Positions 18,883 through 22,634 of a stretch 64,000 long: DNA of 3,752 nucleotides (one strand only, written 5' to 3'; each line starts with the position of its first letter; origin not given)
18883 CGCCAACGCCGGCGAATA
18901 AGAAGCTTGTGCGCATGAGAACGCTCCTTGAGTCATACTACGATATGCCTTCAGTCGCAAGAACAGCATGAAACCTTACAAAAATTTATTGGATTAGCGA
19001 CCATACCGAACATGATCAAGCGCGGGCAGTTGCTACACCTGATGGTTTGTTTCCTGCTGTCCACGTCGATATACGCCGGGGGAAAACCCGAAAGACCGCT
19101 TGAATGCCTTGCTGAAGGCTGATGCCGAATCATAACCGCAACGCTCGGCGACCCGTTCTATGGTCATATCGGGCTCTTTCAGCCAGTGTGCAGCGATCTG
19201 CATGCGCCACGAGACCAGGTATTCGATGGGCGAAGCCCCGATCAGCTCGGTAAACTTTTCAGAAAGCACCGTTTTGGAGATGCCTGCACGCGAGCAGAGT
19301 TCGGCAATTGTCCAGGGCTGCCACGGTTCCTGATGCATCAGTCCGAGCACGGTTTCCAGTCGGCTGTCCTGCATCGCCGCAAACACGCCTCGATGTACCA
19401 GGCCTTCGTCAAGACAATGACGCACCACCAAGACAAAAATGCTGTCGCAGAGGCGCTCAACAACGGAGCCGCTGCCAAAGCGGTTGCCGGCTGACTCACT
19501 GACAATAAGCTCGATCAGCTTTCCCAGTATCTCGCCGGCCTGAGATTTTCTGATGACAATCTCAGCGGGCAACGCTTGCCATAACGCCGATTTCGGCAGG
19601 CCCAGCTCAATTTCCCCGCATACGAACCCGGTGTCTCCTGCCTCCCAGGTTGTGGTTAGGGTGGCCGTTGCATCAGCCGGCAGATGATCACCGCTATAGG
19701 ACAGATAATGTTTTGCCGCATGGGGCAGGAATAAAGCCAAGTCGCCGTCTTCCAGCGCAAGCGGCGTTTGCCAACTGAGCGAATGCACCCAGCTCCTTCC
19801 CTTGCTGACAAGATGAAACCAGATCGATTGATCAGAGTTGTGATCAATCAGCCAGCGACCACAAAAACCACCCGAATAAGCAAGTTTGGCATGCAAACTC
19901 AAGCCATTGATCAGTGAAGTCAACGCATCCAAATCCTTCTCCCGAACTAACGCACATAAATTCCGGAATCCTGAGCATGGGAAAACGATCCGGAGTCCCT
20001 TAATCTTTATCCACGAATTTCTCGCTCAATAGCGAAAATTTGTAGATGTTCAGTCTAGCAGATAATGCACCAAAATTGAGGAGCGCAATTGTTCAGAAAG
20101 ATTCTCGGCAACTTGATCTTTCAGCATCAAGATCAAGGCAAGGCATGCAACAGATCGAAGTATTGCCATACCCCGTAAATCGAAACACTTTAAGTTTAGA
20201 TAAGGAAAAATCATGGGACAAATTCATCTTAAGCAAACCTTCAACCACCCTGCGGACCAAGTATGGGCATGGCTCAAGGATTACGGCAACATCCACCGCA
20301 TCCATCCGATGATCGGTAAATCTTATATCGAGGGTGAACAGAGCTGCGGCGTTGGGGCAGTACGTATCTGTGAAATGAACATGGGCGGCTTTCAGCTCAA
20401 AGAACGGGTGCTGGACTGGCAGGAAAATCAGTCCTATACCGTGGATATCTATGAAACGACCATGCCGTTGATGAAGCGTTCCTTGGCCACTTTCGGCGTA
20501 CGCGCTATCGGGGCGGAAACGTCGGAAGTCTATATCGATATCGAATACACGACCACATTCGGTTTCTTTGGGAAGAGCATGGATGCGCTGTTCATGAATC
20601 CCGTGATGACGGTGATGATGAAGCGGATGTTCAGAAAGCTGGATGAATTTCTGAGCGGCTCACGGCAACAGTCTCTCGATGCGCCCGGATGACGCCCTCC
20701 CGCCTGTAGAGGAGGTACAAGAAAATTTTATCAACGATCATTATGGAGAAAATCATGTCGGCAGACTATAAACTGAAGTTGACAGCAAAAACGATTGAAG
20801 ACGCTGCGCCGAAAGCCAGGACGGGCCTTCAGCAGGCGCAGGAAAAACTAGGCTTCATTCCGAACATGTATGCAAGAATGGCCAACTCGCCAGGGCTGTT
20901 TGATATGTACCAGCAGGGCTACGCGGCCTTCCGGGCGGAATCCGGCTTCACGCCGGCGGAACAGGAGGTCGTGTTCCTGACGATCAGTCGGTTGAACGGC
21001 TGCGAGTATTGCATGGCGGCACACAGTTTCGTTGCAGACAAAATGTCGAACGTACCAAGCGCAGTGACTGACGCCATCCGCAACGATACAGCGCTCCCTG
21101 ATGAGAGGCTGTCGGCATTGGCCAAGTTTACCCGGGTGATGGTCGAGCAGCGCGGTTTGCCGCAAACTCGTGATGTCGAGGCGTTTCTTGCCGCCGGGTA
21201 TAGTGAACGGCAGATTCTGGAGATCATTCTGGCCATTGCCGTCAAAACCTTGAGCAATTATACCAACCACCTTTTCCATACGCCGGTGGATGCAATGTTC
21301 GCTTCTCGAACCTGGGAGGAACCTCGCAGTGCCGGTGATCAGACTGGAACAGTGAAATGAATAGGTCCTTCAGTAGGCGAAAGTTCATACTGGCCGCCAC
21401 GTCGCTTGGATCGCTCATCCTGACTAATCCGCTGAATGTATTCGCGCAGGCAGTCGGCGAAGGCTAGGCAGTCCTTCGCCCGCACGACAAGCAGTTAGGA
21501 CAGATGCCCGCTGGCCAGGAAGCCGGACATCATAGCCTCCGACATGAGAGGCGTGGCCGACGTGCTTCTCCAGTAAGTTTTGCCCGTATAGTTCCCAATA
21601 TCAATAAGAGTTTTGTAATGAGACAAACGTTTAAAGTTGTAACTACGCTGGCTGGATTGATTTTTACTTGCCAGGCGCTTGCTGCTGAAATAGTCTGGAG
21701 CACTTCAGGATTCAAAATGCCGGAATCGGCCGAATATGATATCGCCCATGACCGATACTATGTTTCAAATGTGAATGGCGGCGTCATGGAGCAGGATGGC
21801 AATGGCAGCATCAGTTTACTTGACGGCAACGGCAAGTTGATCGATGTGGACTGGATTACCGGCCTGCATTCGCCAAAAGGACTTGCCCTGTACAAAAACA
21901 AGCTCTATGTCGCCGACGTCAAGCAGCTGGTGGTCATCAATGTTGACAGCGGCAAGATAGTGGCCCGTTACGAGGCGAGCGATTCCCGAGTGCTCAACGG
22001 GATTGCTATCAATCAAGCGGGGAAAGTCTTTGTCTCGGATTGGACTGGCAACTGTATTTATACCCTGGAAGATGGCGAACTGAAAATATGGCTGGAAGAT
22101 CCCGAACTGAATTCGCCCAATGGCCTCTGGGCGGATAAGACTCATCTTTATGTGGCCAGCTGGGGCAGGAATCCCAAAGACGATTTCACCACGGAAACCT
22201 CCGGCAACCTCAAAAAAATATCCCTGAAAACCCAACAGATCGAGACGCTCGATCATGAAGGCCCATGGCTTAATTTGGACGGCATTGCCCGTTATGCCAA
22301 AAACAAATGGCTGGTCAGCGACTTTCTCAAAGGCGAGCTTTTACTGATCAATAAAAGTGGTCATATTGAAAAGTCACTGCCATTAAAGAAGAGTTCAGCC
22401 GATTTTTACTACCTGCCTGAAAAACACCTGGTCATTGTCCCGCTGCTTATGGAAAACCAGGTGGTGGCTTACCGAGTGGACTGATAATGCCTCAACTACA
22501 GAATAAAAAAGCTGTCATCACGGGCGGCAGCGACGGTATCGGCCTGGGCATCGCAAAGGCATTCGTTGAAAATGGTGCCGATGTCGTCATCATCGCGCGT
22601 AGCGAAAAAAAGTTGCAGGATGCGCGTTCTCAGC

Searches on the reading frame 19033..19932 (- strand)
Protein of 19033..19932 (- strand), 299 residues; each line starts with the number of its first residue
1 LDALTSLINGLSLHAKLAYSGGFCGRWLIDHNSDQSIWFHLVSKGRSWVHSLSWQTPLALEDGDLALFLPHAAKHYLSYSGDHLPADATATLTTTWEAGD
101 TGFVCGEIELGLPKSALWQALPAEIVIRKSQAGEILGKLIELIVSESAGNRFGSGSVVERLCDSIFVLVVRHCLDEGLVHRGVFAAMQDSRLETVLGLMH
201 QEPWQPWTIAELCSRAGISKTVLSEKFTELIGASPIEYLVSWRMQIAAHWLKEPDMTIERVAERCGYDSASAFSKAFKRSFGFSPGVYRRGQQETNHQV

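Call 7: search_protein_families(library=pfam, proteins=[window:19033-19932:-], max_evalue=0.001)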
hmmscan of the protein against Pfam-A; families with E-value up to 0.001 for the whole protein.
window:19033-19932:- (299 aa): 3 families
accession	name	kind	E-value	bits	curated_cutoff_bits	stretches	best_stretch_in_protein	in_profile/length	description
PF12852.13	Cupin_6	-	3.7e-27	95.7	26.7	1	2-175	1-183/183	Cupin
PF12833.13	HTH_18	-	4.5e-22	78.6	33.6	1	212-290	1-79/80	Helix-turn-helix domain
PF00165.29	HTH_AraC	-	2e-15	56.9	26.6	2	255-289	8-41/42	Bacterial regulatory helix-turn-helix proteins, AraC family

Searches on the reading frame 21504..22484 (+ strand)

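Call 7: search_protein_families(library=pfam, proteins=[window:21504-22484:+], max_evalue=0.001)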
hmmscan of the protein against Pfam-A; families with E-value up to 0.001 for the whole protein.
window:21504-22484:+ (326 aa): 2 families
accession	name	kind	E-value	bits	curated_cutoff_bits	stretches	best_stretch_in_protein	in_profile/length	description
PF13360.13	PQQ_2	-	4.8e-05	23.6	27.6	1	42-220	34-216/233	Outer membrane protein assembly factor BamB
PF01436.27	NHL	-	0.00061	20.1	20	0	165-183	5-22/28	NHL repeat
